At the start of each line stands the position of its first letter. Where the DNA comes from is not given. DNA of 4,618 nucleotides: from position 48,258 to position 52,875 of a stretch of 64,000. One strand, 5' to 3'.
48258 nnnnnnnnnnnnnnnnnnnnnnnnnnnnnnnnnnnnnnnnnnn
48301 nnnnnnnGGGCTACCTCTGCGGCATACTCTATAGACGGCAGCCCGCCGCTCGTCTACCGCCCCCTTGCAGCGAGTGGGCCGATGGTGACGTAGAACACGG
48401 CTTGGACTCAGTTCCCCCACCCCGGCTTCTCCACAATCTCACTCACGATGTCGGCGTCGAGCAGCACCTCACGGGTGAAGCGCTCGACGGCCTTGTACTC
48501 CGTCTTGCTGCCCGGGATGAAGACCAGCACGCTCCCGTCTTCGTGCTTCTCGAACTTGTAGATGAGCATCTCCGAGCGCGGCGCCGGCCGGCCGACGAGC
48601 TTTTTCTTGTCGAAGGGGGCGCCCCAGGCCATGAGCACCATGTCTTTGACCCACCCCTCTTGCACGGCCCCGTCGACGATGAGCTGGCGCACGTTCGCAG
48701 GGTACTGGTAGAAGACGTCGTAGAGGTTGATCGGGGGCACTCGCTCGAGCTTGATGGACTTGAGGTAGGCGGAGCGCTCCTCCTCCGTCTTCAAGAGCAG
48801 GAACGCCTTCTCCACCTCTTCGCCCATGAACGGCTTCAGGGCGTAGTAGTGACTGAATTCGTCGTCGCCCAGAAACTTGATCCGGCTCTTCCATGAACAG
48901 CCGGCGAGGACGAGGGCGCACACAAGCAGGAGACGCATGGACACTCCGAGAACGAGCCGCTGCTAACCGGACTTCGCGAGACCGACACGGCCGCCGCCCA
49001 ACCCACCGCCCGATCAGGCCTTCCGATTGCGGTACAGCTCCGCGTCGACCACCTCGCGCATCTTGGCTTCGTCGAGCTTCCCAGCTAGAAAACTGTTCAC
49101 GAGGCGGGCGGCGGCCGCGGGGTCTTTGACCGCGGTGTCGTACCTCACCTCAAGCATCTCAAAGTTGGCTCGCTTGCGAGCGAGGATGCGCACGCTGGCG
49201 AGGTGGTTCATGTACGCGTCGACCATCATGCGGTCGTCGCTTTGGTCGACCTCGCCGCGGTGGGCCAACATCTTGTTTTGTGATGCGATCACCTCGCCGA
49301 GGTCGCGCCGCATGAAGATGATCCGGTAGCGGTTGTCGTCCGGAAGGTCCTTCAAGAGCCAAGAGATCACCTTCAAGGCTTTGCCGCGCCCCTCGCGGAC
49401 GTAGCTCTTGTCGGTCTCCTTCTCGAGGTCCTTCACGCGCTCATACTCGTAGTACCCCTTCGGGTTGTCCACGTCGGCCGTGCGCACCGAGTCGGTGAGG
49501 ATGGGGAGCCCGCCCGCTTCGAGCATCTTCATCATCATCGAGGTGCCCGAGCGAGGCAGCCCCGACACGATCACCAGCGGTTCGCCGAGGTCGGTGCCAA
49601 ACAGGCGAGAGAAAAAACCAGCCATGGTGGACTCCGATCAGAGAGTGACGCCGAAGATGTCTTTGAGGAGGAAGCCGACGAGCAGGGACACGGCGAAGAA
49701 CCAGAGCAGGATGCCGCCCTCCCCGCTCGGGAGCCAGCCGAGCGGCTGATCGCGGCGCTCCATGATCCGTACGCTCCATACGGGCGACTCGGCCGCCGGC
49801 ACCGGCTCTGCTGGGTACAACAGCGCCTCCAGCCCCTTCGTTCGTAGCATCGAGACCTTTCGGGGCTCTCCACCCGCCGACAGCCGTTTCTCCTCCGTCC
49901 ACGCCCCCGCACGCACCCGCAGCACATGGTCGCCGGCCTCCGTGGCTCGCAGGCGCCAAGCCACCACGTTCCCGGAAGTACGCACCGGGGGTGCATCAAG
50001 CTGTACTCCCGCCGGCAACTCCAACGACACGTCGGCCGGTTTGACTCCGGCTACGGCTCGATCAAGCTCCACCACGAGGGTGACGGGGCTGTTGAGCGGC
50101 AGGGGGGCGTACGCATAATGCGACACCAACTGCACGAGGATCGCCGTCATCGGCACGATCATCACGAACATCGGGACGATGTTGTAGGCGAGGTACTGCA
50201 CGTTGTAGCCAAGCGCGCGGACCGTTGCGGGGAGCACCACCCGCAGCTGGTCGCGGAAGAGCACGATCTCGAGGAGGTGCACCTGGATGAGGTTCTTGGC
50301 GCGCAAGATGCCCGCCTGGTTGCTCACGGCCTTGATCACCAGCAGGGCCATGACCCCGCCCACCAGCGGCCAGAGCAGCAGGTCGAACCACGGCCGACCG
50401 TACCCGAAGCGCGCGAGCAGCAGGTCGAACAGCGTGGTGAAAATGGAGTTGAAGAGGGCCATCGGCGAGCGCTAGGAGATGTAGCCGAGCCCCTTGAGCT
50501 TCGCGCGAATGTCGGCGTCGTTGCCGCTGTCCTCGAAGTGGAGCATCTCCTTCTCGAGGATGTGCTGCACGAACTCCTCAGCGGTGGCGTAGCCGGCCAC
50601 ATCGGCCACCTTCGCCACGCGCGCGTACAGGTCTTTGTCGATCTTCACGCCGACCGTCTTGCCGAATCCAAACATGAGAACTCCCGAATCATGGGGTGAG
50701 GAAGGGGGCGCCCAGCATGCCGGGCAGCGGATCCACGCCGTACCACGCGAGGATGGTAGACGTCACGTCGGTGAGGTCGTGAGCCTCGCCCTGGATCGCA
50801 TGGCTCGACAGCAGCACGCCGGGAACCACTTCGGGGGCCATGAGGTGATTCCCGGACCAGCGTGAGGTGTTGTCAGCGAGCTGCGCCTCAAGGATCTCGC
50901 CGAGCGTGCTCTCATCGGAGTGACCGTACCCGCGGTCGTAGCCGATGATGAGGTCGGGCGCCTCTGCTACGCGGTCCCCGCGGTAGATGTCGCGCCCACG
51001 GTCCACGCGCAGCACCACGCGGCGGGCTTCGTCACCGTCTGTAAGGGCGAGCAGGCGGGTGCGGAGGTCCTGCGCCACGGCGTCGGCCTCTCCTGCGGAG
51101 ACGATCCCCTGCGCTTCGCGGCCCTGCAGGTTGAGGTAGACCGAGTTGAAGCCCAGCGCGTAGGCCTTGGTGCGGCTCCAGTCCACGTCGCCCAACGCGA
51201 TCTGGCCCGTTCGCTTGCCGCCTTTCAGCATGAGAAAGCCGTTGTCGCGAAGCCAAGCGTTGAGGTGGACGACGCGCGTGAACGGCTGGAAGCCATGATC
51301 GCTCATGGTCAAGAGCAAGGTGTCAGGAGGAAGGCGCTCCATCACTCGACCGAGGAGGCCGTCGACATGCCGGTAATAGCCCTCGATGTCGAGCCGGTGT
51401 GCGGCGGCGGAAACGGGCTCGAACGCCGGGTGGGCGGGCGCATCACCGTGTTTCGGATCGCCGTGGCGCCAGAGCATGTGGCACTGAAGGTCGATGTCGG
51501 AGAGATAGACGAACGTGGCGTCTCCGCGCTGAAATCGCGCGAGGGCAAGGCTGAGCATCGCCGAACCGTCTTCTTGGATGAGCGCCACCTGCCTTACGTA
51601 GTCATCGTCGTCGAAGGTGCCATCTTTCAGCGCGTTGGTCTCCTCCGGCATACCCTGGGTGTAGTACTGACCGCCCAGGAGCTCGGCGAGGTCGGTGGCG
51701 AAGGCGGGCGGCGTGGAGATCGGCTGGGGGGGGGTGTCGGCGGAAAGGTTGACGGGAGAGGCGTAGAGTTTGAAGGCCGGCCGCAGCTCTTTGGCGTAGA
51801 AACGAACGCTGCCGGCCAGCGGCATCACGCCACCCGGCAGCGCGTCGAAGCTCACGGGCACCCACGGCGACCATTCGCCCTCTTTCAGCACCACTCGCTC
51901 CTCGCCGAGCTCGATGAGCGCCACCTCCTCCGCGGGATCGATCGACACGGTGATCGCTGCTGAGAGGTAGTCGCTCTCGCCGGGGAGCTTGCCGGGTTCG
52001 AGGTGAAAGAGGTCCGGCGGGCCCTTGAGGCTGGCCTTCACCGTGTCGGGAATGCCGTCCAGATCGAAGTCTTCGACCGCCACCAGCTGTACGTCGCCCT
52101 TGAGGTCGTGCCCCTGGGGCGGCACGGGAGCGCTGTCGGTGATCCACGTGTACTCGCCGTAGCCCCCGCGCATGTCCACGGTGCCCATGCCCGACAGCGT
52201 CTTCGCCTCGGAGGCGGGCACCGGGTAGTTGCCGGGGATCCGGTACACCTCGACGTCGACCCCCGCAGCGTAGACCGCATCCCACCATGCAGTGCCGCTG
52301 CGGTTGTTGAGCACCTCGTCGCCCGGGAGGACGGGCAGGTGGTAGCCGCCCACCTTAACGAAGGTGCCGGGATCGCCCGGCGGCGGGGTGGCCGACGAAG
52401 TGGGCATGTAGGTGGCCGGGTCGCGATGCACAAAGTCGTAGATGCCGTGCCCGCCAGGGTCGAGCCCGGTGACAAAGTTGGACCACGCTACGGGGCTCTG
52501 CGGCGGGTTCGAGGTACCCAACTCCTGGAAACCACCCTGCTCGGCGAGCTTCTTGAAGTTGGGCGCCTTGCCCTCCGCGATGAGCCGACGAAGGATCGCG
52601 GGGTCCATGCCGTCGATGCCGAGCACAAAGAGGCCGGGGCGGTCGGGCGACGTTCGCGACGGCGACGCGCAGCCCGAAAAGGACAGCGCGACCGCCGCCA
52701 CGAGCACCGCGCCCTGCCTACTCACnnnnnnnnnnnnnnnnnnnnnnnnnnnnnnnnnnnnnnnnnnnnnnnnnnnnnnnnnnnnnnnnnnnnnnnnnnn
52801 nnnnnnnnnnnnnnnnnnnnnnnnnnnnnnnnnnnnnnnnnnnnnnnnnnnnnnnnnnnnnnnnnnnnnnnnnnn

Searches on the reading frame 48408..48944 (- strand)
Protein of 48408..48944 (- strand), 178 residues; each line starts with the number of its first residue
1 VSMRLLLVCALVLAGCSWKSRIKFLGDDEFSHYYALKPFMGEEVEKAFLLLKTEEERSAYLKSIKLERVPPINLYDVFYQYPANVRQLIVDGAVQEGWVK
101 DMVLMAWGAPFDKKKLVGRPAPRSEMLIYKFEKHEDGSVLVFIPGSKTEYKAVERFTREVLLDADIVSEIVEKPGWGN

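Call 3: search_protein_families(library=pfam, proteins=[window:48408-48944:-], max_evalue=0.01)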
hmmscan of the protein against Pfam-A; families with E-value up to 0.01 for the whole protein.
window:48408-48944:- (178 aa): 0 families

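Call 4: search_protein_families(library=ncbifam, proteins=[window:48408-48944:-], max_evalue=0.01)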
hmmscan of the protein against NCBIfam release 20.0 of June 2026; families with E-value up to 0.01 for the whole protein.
window:48408-48944:- (178 aa): 0 families

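Call 48: find_homologous_proteins(query=window:48408-48944:-, max_evalue=0.001)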
Query window:48408-48944:- (178 aa): 117 proteins with E <= 0.001 among 217 candidates.
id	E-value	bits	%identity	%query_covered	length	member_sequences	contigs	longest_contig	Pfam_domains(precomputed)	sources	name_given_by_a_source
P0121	3.7e-113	393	100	99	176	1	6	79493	-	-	-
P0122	7.3e-101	353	88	98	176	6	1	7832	-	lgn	-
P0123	5.0e-99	347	86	99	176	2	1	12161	-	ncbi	-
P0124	1.7e-97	342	83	100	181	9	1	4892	-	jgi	jgi:hypothetical protein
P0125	7.0e-88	311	77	99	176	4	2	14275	-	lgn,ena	-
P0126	1.3e-86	307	74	99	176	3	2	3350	-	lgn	-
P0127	1.0e-85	304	74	99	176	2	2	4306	-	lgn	-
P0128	4.2e-85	302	73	99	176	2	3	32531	-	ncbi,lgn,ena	-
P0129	4.2e-84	299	74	99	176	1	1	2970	-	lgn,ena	-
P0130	1.1e-83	297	72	99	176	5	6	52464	-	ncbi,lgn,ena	-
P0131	3.1e-83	296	74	99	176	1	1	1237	-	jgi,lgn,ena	-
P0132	4.3e-82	292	73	99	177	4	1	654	-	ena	-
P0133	1.5e-81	290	73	92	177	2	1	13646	-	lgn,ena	-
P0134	2.7e-80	286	72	99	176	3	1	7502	-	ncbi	-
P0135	6.5e-79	282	70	99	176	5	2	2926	-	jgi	-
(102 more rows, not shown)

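Call 59: predict_structure(alignment_id=A2)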
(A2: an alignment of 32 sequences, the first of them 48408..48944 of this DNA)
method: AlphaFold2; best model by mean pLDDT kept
length: 178 residues; sequences in the alignment: 32
mean_pLDDT: 92.6   pTM: 0.83
mean pLDDT of the five models: 92.6, 92.2, 91.3, 90.6, 90.2
residues with pLDDT >= 90: 147; 70-90: 18; 50-70: 13; < 50: 0
segments of 3 or more residues with pLDDT < 50: none
pLDDT, mean of each block of 10 residues (from residue 1): 69 74 94 97 97 97 96 97 98 98 98 97 98 94 83 95 98 87
secondary structure, 60 per line:
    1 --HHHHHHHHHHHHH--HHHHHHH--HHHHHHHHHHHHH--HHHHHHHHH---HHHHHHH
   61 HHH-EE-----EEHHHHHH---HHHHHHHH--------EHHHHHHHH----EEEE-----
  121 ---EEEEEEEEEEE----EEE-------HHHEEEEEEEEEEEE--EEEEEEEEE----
elements in order: H3-15 H18-24 H27-39 H42-50 H54-63 H74-79 H83-90 H100-107 E112-115 E124-134 E139-141 E152-163 E166-174

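Call 62: fold_search(model_id=the predicted structure, library=pdb)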
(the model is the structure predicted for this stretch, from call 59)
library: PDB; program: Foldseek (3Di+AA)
matches with E <= 10: 857; with E <= 0.001: 0
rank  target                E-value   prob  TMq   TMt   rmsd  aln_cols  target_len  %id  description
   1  5wam_A                6.6e-02  0.99  0.28  0.47   5.8        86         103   16  Structure of BamE from Neisseria gonorrhoeae (released 2017-12-06)
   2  5wam_B                8.9e-02  0.98  0.27  0.47   6.1        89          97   18  Structure of BamE from Neisseria gonorrhoeae (released 2017-12-06)
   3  2nn6_D                1.0e-01  0.85  0.20  0.18   5.1        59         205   20  Structure of the human RNA exosome composed of Rrp41, Rrp45, Rrp46, Rrp43, Mtr3, Rrp42, Csl4, Rrp4, and Rrp40 (released 2006-12-26)
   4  5aii_F                1.0e-01  0.20  0.20  0.25  13.5       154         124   10  Discovery and characterization of thermophilic limonene-1,2-epoxide hydrolases from hot spring metagenomic libraries.  (released 2015-06-17)
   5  6h25_D                1.1e-01  0.92  0.22  0.19   5.9        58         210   17  Human nuclear RNA exosome EXO-10-MPP6 complex (released 2018-08-15)
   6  1oyp_A                1.2e-01  0.63  0.18  0.15   5.4        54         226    7  Crystal Structure of the phosphorolytic exoribonuclease RNase PH from Bacillus subtilis (released 2004-03-09)
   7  2nn6_C                1.8e-01  0.80  0.20  0.14   5.5        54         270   18  Structure of the human RNA exosome composed of Rrp41, Rrp45, Rrp46, Rrp43, Mtr3, Rrp42, Csl4, Rrp4, and Rrp40 (released 2006-12-26)
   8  3d4e                  1.9e-01  0.97  0.29  0.32   4.3        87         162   11  Crystal structure of putative beta-lactamase inhibitor protein (NP_721579.1) from STREPTOCOCCUS MUTANS at 1.40 A resolut (released 2008-07-08)
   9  4ovm_G                2.2e-01  0.60  0.22  0.31   6.7        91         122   16  Crystal structure of SgcJ protein from Streptomyces carzinostaticus (released 2013-12-25)
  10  6d6q_D                2.7e-01  0.82  0.21  0.18   5.9        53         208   17  Human nuclear exosome-MTR4 RNA complex - overall reconstruction (released 2018-06-20)
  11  6h25_C                2.7e-01  0.57  0.20  0.15   5.5        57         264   19  Human nuclear RNA exosome EXO-10-MPP6 complex (released 2018-08-15)
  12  5u35_B                2.7e-01  0.08  0.16  0.20  15.4       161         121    9  Crystal structure of a de novo designed protein with curved beta-sheet (released 2017-01-25)
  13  6h25_A                2.9e-01  0.23  0.20  0.13  13.9       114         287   10  Human nuclear RNA exosome EXO-10-MPP6 complex (released 2018-08-15)
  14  1oyr_A                3.1e-01  0.60  0.18  0.14   5.3        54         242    7  Crystal structure of the phosphorolytic exoribonuclease RNase PH from Bacillus subtilis (released 2004-03-09)
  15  1oys                  3.1e-01  0.54  0.18  0.16   5.5        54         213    7  Crystal Structure of the Phosphorolytic Exoribonuclease RNase PH from Bacillus subtilis (released 2004-03-09)
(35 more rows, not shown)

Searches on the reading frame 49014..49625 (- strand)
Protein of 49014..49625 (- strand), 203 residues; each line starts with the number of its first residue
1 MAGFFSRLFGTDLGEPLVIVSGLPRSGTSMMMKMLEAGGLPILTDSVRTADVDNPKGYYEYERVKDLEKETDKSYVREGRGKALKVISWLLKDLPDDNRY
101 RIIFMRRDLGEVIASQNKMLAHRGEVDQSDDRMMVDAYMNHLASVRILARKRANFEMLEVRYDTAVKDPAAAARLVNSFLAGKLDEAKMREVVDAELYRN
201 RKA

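Call 3: search_protein_families(library=pfam, proteins=[window:49014-49625:-], max_evalue=0.01)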
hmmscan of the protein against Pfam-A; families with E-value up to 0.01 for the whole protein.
window:49014-49625:- (203 aa): 2 families
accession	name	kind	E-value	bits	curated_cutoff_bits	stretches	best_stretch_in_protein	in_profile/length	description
PF13469.12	Sulfotransfer_3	-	2.2e-10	41.6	27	2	100-180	125-210/216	Sulfotransferase family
PF00685.33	Sulfotransfer_1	-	3.3e-07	30.4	22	1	18-195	4-194/255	Sulfotransferase domain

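Call 4: search_protein_families(library=ncbifam, proteins=[window:49014-49625:-], max_evalue=0.01)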
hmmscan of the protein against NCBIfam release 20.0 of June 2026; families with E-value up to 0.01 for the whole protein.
window:49014-49625:- (203 aa): 0 families

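Call 52: find_homologous_proteins(query=window:49014-49625:-, max_evalue=0.001)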
Query window:49014-49625:- (203 aa): 8000 proteins with E <= 0.001 among 8000 candidates; the best 120 are listed.
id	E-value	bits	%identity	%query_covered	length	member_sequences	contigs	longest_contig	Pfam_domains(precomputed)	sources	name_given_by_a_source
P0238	3.5e-126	436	100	100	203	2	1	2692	PF13469.13,PF00685.34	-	-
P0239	5.4e-121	419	94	100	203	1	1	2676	PF13469.13,PF00685.34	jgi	-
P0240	7.8e-121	419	94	100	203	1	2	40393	PF13469.13,PF00685.34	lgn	-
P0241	1.0e-120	418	93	100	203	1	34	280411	PF13469.13,PF00685.34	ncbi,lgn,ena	-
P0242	1.3e-120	418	94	100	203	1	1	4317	PF13469.13,PF00685.34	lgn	-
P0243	1.4e-120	418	94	100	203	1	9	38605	PF13469.13,PF00685.34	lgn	-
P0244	2.9e-120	417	93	100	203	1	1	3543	PF13469.13,PF00685.34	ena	-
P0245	5.6e-120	416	94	100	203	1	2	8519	PF13469.13,PF00685.34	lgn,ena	-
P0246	2.5e-119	414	94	100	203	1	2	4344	PF13469.13,PF00685.34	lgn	-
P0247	6.2e-119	412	92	100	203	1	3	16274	PF13469.13,PF00685.34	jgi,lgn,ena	jgi:hypothetical protein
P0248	6.2e-119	412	92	100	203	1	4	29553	PF13469.13,PF00685.34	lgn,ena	-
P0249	7.4e-119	412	92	100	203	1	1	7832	PF13469.13,PF00685.34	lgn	-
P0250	1.7e-118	411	92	100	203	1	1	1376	PF13469.13,PF00685.34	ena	-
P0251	1.8e-118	411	92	100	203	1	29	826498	PF13469.13,PF00685.34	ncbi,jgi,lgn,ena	jgi:hypothetical protein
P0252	2.1e-118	411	92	100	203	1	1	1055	PF13469.13,PF00685.34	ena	-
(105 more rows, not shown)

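Call 53: search_solved_structures(query=window:49014-49625:-, max_evalue=1)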
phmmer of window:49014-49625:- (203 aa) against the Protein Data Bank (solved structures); distinct sequences matched with E-value up to 1: 7.
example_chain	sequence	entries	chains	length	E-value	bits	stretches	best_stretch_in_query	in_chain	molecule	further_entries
2dtc_A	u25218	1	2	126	0.34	13.9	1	62-113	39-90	RAL GUANINE NUCLEOTIDE EXCHANGE FACTOR RALGPS1A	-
9wwe_A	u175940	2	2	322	0.38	13.7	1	15-37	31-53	Protein-tyrosine sulfotransferase 2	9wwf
3ap3_A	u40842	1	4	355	0.39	13.7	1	14-37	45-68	Protein-tyrosine sulfotransferase 2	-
5wrj_A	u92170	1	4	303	0.39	13.7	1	11-37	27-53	Protein-tyrosine sulfotransferase 1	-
3ap1_A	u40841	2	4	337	0.41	13.6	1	15-37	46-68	Protein-tyrosine sulfotransferase 2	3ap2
5wri_A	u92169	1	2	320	0.43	13.6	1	11-37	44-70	Protein-tyrosine sulfotransferase 1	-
9wp1_A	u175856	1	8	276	0.76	12.7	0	15-37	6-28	Protein-tyrosine sulfotransferase 1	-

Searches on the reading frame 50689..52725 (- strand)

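Call 3: search_protein_families(library=pfam, proteins=[window:50689-52725:-], max_evalue=0.01)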
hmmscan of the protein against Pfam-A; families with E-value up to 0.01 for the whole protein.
window:50689-52725:- (678 aa): 1 family
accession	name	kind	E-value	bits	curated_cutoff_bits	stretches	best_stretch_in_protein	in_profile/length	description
PF01663.27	Phosphodiest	-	4.9e-33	115.6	23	2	375-600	129-321/342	Type I phosphodiesterase / nucleotide pyrophosphatase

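Call 4: search_protein_families(library=ncbifam, proteins=[window:50689-52725:-], max_evalue=0.01)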
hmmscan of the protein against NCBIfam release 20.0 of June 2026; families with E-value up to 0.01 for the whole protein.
window:50689-52725:- (678 aa): 2 families
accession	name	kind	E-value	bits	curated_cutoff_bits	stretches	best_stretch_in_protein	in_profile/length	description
TIGR02335.1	hydr_PhnA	equivalog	0.00066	18.9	407.55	1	27-97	11-80/408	phosphonoacetate hydrolase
NF003766.0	PRK05362.1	equivalog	0.0033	16.2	256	1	443-483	296-339/396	phosphopentomutase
